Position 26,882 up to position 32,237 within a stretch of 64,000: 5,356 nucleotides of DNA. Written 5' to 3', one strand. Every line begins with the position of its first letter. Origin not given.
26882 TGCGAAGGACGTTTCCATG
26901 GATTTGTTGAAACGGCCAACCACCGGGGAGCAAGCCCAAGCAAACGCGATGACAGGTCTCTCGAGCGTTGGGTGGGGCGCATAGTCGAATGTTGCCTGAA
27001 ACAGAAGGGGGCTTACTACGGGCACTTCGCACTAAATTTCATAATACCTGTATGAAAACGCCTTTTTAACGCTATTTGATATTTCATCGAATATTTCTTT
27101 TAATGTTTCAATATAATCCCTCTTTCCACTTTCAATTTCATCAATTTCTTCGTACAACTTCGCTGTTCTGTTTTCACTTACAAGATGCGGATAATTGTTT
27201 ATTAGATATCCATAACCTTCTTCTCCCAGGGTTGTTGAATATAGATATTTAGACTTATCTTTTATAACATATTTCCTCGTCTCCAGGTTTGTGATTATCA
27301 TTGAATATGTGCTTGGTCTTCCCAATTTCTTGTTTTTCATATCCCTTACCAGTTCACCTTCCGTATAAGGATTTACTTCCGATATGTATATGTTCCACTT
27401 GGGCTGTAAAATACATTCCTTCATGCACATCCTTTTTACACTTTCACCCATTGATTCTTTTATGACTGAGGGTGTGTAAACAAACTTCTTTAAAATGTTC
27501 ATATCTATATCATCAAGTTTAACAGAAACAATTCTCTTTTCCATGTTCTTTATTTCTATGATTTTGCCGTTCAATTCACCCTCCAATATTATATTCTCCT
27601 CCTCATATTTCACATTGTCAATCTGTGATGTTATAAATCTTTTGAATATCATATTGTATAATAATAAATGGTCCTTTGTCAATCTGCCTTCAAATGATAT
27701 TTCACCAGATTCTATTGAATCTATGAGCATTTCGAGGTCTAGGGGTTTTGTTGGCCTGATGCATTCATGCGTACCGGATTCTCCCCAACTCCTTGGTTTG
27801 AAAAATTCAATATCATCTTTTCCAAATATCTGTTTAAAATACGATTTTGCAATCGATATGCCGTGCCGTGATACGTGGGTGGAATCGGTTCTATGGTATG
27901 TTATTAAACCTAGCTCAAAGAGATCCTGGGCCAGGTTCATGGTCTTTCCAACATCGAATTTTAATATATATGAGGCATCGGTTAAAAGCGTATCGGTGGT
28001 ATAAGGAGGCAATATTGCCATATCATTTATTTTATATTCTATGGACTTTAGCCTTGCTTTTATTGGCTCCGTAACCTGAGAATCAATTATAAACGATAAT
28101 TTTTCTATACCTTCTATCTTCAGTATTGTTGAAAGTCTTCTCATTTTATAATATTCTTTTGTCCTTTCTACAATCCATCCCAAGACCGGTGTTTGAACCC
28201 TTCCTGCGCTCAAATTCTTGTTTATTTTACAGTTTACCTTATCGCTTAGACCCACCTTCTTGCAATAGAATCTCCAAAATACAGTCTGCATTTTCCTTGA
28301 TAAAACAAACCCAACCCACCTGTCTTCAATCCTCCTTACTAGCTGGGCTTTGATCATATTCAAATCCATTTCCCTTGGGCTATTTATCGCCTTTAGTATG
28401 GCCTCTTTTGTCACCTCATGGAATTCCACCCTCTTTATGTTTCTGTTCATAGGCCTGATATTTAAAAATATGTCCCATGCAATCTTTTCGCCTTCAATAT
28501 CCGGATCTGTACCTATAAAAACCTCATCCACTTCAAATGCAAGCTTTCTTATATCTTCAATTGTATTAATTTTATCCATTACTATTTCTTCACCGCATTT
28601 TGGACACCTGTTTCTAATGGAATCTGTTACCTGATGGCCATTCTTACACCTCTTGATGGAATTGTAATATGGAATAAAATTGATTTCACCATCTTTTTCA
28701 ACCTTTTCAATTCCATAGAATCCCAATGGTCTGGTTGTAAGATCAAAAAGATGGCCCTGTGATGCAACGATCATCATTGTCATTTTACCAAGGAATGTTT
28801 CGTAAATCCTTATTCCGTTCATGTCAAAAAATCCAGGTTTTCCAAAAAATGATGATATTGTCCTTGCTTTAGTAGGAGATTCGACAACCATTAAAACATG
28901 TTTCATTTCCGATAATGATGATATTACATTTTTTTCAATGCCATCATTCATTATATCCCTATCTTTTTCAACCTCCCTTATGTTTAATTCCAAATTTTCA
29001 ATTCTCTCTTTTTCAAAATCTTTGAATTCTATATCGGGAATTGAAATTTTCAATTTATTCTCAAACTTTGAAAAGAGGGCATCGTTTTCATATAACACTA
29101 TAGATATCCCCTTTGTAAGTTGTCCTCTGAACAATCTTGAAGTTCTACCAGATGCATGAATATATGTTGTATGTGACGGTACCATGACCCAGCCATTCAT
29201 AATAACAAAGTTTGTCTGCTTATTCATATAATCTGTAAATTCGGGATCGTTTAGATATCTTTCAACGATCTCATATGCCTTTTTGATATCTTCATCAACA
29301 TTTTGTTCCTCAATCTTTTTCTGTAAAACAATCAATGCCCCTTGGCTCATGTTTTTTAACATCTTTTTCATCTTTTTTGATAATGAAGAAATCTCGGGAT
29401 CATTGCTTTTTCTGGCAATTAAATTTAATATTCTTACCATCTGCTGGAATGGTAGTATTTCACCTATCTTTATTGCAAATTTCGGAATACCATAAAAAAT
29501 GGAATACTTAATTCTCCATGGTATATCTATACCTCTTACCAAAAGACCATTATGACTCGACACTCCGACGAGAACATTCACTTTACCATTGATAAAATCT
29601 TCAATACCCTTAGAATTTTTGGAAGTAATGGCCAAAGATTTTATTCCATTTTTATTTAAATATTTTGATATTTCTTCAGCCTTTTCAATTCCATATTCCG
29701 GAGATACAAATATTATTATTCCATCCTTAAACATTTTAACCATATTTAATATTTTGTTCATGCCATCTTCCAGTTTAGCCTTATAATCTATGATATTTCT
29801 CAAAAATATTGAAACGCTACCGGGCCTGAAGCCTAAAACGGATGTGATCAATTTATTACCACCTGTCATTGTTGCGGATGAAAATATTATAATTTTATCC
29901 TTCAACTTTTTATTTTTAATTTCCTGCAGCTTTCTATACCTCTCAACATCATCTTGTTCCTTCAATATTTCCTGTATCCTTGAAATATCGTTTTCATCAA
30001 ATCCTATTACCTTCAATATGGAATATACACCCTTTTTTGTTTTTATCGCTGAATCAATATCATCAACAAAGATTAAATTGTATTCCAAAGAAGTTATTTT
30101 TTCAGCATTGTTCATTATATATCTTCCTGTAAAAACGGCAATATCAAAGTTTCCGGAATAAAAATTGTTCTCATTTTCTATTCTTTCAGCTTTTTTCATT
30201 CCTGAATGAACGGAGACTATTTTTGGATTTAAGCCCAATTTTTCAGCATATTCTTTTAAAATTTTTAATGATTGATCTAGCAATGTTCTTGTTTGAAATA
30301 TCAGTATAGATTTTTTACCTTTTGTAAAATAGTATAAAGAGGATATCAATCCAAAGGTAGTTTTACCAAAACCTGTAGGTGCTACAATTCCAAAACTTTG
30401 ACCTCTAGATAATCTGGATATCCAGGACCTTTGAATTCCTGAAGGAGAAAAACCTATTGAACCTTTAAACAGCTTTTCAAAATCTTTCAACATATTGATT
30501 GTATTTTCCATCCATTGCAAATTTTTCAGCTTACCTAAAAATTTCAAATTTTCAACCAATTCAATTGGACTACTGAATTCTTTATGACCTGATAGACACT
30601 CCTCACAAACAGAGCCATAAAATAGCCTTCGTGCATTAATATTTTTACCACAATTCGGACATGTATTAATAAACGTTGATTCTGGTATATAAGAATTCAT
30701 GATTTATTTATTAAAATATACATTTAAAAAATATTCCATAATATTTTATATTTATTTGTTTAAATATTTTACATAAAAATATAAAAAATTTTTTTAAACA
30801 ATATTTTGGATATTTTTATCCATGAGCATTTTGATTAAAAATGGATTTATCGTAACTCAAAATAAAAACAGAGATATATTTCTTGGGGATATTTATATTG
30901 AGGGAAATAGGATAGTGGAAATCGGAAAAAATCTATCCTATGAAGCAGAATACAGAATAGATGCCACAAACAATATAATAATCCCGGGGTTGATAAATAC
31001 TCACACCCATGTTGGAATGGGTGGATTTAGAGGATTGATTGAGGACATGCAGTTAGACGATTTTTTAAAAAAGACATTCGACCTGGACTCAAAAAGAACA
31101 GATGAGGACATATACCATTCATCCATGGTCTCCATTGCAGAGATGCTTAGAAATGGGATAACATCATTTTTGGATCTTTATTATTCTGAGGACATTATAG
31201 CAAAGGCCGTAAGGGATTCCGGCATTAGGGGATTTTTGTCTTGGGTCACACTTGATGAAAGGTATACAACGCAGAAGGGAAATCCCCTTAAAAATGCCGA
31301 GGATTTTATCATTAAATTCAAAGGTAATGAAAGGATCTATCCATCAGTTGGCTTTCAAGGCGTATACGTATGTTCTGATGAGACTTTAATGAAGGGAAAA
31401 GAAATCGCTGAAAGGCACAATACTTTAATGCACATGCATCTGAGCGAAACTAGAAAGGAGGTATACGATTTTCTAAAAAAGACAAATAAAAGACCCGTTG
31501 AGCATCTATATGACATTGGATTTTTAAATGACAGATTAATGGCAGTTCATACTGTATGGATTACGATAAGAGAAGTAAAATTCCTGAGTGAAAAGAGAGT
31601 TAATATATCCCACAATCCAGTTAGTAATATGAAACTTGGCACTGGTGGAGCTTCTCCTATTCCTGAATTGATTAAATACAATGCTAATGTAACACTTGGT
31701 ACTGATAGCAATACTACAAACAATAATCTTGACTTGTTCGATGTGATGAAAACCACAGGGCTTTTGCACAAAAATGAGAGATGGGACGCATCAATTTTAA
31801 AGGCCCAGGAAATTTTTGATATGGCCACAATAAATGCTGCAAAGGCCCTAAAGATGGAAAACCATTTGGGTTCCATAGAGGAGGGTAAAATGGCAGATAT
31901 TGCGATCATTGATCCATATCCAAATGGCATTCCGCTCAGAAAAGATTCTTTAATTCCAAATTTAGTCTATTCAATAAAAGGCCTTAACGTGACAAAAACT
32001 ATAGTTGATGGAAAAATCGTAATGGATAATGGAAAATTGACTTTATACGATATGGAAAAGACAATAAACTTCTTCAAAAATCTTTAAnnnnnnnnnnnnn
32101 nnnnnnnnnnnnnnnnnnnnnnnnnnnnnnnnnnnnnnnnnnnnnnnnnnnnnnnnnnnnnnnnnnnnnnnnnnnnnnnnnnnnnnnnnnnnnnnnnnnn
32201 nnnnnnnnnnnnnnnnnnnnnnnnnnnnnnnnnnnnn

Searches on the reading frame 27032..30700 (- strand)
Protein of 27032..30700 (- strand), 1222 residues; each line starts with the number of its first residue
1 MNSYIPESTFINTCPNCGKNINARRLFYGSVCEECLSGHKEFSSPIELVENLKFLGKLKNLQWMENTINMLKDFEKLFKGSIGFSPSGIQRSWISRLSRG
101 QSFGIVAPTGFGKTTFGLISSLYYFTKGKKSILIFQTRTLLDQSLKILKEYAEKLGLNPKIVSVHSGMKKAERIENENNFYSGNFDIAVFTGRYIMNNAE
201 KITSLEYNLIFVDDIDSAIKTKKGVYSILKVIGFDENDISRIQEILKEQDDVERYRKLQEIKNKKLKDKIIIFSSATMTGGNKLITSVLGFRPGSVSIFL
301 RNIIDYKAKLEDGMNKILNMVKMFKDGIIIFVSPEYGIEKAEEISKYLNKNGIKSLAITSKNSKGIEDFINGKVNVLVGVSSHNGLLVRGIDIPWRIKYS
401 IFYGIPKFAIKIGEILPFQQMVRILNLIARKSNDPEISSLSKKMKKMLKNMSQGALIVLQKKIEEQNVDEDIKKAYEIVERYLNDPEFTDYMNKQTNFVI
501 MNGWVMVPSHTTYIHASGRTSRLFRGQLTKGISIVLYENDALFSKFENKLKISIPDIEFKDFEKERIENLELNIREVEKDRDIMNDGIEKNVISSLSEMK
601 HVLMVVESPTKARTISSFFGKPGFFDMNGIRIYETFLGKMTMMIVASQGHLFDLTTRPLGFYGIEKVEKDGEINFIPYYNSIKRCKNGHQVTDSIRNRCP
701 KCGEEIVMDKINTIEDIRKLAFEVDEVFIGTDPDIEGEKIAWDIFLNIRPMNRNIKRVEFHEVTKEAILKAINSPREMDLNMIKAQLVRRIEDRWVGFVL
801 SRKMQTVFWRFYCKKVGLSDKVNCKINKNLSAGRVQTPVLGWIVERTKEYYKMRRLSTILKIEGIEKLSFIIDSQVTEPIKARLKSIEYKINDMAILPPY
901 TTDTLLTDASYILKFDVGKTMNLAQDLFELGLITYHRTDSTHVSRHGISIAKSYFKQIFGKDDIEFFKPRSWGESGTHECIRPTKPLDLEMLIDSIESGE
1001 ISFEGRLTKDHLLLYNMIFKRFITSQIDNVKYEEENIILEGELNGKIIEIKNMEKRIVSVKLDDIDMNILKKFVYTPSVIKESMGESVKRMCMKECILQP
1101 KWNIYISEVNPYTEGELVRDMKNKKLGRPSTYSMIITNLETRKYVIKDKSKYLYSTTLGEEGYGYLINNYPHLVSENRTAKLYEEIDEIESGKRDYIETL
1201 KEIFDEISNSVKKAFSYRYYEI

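Call 6: search_protein_families(library=pfam, proteins=[window:27032-30700:-], max_evalue=0.01)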
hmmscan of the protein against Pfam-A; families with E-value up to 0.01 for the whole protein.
window:27032-30700:- (1222 aa): 9 families
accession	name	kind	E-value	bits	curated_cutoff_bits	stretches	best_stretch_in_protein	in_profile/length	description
PF01131.25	Topoisom_bac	-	3.2e-65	221.2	35.1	1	779-1200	3-410/411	DNA topoisomerase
PF01751.28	Toprim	-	1.2e-19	70.7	23.1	1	602-762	1-95/96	Toprim domain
PF00270.35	DEAD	-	1.5e-11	44.8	26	1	89-279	3-161/167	DEAD/DEAH box helicase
PF00271.37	Helicase_C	-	4e-10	40.4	23.5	1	125-191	12-72/110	Helicase conserved C-terminal domain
PF17915.7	zf_Rg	-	3.1e-06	26.9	25.5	1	8-41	4-37/49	Reverse gyrase zinc finger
PF04851.21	ResIII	-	2.5e-05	24.7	22.5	1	90-214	20-133/164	Type III restriction enzyme, res subunit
PF14149.11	YhfH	-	0.0026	18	27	0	13-35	15-37/37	YhfH-like protein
PF24460.1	DUF7575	-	0.0039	16.9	28.5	0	12-22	4-14/28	Domain of unknown function (DUF7575)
PF13248.11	Zn_ribbon_3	-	0.0066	16.3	27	0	13-20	18-25/26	zinc-ribbon domain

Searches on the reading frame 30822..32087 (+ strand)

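Call 72: search_protein_families(library=ncbifam, proteins=[window:30822-32087:+], max_evalue=0.001)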
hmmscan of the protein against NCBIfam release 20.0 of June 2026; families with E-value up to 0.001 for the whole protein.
window:30822-32087:+ (421 aa): 67 families (the best 25 are shown)
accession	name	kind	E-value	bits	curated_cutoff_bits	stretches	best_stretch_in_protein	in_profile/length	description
NF004995.0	PRK06380.1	subfamily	1.3e-183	610.8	567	1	1-416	1-414/418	metal-dependent hydrolase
NF004701.0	PRK06038.1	equivalog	3.1e-114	382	609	1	2-416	5-417/432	N-ethylammeline chlorohydrolase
NF006252.0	PRK08393.1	equivalog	4.2e-104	348.9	617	1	1-419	1-417/424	N-ethylammeline chlorohydrolase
NF005557.0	PRK07228.1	equivalog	4.3e-93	312.4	522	1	1-413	1-425/445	5'-deoxyadenosine deaminase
NF006549.0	PRK09045.1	equivalog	6.5e-88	295.3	540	1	3-414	10-428/444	TRZ/ATZ family hydrolase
NF012037.0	PRK15493.1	equivalog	6.8e-64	216.2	779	1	7-415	7-423/435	bifunctional S-methyl-5'-thioadenosine deaminase/S-adenosylhomocysteine deaminase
NF005540.0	PRK07203.1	equivalog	1.7e-63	214.8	444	1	3-415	2-428/444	putative aminohydrolase SsnA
NF005211.0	PRK06687.1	equivalog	9.4e-63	212.4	703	1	9-406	8-414/419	TRZ/ATZ family protein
TIGR03314.1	Se_ssnA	subfamily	1.1e-57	195.8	455.5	1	3-414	1-426/441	putative selenium metabolism protein SsnA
NF006056.0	PRK08204.1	subfamily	4.9e-52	177.2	391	1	3-414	5-429/449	hypothetical protein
NF006055.0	PRK08203.1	equivalog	7.2e-51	173.1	532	2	185-416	215-441/455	8-oxoguanine deaminase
TIGR02967.1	guan_deamin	equivalog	9.3e-39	133.5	375.4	1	45-366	35-363/401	guanine deaminase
NF009059.0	PRK12393.1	equivalog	1.2e-36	126.4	543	2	182-413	216-443/460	amidohydrolase family protein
NF004801.0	PRK06151.1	subfamily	6.8e-36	124.1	416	1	2-413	3-450/491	chlorohydrolase family protein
NF006681.0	PRK09229.1-2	equivalog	6.9e-33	114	362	2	178-408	206-432/451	formimidoylglutamate deiminase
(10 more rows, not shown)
